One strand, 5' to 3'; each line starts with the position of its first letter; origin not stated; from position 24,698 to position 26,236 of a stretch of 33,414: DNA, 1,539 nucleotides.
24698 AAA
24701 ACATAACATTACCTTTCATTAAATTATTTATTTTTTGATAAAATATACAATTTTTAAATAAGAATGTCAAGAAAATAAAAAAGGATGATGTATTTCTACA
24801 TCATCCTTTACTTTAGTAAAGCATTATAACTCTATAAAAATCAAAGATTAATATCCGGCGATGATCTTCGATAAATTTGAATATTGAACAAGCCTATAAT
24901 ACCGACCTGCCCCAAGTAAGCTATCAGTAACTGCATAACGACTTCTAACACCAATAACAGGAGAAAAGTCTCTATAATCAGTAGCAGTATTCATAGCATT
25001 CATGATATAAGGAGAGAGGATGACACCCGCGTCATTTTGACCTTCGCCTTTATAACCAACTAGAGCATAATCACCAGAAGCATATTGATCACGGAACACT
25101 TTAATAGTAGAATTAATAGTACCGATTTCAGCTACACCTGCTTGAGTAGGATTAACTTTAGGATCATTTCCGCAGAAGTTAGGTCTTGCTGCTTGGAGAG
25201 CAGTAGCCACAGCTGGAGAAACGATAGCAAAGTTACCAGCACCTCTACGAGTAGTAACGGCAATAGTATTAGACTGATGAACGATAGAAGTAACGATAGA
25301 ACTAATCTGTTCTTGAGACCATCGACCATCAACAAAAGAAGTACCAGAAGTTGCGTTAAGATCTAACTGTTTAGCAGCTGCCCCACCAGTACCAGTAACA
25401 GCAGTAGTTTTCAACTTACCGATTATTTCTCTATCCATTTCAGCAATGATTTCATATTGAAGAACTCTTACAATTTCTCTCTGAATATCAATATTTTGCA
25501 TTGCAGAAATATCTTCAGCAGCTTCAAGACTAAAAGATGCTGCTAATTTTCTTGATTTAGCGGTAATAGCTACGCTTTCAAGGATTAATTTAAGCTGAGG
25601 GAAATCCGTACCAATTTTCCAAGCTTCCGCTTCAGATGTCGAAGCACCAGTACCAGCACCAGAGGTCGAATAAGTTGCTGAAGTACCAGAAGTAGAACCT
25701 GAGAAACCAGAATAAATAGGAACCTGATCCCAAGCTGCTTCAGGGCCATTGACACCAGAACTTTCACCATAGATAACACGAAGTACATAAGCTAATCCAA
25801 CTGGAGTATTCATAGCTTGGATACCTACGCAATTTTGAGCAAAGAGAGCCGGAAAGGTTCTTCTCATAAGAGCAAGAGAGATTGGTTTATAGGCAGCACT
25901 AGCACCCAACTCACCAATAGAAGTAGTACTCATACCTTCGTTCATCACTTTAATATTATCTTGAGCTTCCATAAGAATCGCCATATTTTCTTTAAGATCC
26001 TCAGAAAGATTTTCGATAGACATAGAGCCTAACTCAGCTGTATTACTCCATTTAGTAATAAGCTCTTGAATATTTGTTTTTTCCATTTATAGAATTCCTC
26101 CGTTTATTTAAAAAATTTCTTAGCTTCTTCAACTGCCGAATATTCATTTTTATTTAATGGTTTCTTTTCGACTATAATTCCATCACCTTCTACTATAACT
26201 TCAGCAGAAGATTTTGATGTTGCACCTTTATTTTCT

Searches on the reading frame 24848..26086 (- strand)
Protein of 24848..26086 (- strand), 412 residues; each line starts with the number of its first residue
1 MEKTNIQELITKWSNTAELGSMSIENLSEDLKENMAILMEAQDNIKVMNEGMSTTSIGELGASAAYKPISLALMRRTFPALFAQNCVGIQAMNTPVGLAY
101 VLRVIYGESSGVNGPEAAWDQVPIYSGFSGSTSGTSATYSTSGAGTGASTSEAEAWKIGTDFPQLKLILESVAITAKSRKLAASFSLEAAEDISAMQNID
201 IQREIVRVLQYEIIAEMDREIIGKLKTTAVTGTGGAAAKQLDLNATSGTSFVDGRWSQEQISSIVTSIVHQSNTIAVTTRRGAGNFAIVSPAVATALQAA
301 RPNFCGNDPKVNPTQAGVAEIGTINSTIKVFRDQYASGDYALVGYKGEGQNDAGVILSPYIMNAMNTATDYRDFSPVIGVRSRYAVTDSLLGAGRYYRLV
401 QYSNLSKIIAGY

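Call 5: search_protein_families(library=pfam, proteins=[window:24848-26086:-], max_evalue=1)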
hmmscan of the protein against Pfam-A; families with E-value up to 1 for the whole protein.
window:24848-26086:- (412 aa): 1 family
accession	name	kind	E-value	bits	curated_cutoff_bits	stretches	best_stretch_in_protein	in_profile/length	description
PF07068.17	Gp23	-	8.5e-73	246.4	24.4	1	64-387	2-349/376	Major capsid protein Gp23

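Call 6: search_protein_families(library=phrogs, proteins=[window:24848-26086:-], max_evalue=0.01)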
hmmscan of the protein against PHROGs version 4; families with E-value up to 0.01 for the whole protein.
window:24848-26086:- (412 aa): 2 families
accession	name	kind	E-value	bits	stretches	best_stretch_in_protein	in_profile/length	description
phrog_138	-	head and packaging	1.2e-70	239.7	1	6-387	3-406/444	major head protein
phrog_28442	-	unknown function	1.4e-10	41.1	1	267-388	459-580/604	-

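Call 19: find_related_loci(query=window:24848-26086:-, collection=viral_contigs, flank=6000)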
Query window:24848-26086:- (412 aa) in viral_contigs; peptide patterns used: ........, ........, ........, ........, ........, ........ (x = any residue, [..] = any of these).
9 stretches matched a pattern; 1 encode a relative of the query (tblastn E <= 1e-3); 1 distinct loci.
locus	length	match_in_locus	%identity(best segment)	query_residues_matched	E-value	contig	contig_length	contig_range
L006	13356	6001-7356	46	1-411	3e-111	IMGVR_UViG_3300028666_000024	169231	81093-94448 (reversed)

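Call 34: search_protein_families(library=pfam, proteins=[L006:7505-9118:+], max_evalue=0.01)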
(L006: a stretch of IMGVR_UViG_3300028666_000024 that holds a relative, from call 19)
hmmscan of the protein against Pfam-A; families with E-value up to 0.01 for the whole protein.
L006:7505-9118:+ (537 aa): 4 families
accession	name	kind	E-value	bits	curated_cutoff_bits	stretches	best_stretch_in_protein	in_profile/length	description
PF25680.1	Mom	-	8.7e-05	22.7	27.1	1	357-485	2-140/202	Mom protein family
PF25438.1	DUF7896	-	0.00078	19.9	25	1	7-44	21-58/83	Domain of unknown function (DUF7896)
PF18741.7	MTES_1575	-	0.0024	18.4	38.2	0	250-343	3-94/96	REase_MTES_1575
PF09723.15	Zn_ribbon_8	-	0.0076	16.7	34.4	1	206-243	4-39/41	Zinc ribbon domain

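Call 59: find_related_loci(query=A6, collection=viral_contigs, flank=4000)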
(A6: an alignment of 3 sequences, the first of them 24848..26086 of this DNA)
Query A6 (412 aa) in viral_contigs; peptide patterns used: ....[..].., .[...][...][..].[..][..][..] (x = any residue, [..] = any of these).
254 stretches matched a pattern; 41 encode a relative of the query (tblastn E <= 1e-3); 41 distinct loci.
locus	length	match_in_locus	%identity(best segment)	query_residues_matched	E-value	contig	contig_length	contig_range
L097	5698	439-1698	68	3-411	0e+0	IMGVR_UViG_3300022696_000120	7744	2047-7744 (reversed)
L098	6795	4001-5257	68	3-411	0e+0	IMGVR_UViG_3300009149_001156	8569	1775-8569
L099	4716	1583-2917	49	2-411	3e-128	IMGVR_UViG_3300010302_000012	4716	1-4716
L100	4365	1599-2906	50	9-411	2e-126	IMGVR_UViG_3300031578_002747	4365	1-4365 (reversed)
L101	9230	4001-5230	50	2-409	7e-124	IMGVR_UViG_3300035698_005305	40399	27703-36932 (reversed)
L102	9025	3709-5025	51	9-411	1e-122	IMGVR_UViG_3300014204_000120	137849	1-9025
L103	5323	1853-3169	51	9-411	4e-123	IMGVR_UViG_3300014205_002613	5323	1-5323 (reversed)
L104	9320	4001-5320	49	2-411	1e-124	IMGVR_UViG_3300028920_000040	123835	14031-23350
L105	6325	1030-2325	50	7-411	6e-120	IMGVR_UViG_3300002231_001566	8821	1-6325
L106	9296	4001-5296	49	7-411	5e-119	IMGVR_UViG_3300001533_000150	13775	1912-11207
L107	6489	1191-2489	48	7-411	4e-118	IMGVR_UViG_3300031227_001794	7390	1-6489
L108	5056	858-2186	48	7-411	1e-118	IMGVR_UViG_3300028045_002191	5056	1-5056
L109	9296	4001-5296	48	7-411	2e-117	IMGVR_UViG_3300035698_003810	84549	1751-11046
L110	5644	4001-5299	49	7-411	5e-117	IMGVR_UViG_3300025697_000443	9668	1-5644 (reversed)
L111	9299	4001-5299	49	7-411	5e-117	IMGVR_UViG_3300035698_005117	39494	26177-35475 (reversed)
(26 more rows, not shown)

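Call 80: search_dna_similar(query=window:24848-26086:-, collection=phages, mode=protein, max_rows=8)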
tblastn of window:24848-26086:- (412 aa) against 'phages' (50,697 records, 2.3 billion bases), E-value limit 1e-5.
Records with a match: 2574; places in all: 2577; records where one place covers at least 80% of the query: 844.
Best place of each record, by identity: <60% 2574.
By first word of the organism name: Escherichia 669; Synechococcus 380; Klebsiella 331; Salmonella 203; Vibrio 136; Shigella 89; Aeromonas 86; Acinetobacter 71; Cyanophage 61; Enterobacter 58; and 61 more.
By host as written in the record: - 459; Escherichia coli 282; Klebsiella pneumoniae 115; Synechococcus 107; Escherichia coli O157:H7 39; Synechococcus sp. 38; Salmonella enterica 29; Synechococcus sp. WH7803 28; and 571 more.
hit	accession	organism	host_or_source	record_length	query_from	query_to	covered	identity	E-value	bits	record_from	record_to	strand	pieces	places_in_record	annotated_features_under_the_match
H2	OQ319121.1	Synechococcus phage S-BM3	Synechococcus sp. WH 7803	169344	7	405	97%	31.5%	8e-38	151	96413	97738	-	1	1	precursor of major head subunit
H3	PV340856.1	Synechococcus phage Sf-FS3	Synechococcus sp. WH8102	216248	2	405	98%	30.6%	1e-39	156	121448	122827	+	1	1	ATP-binding protein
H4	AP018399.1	Xanthomonas phage XacN1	Xanthomonas citri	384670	6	408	84%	35.3%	2e-21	163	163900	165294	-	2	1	major capsid protein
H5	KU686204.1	Synechococcus phage S-CAM9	Synechococcus sp.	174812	24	405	93%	32.1%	1e-37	150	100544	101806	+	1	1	major capsid protein | hypothetical protein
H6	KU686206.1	Synechococcus phage S-CAM9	Synechococcus sp.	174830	24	405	93%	32.1%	1e-37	150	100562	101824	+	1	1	major capsid protein | hypothetical protein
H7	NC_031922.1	Synechococcus phage S-CAM9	Synechococcus sp.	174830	24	405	93%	32.1%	1e-37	150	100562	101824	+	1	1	major head protein | hypothetical protein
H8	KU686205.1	Synechococcus phage S-CAM9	Synechococcus sp.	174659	24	405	93%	32.1%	2e-37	150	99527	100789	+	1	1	major capsid protein | hypothetical protein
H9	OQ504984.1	Synechococcus phage S-8S56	Parasynechococcus marenigrum WH 8102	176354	24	405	93%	31.9%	1e-40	159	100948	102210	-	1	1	major capsid protein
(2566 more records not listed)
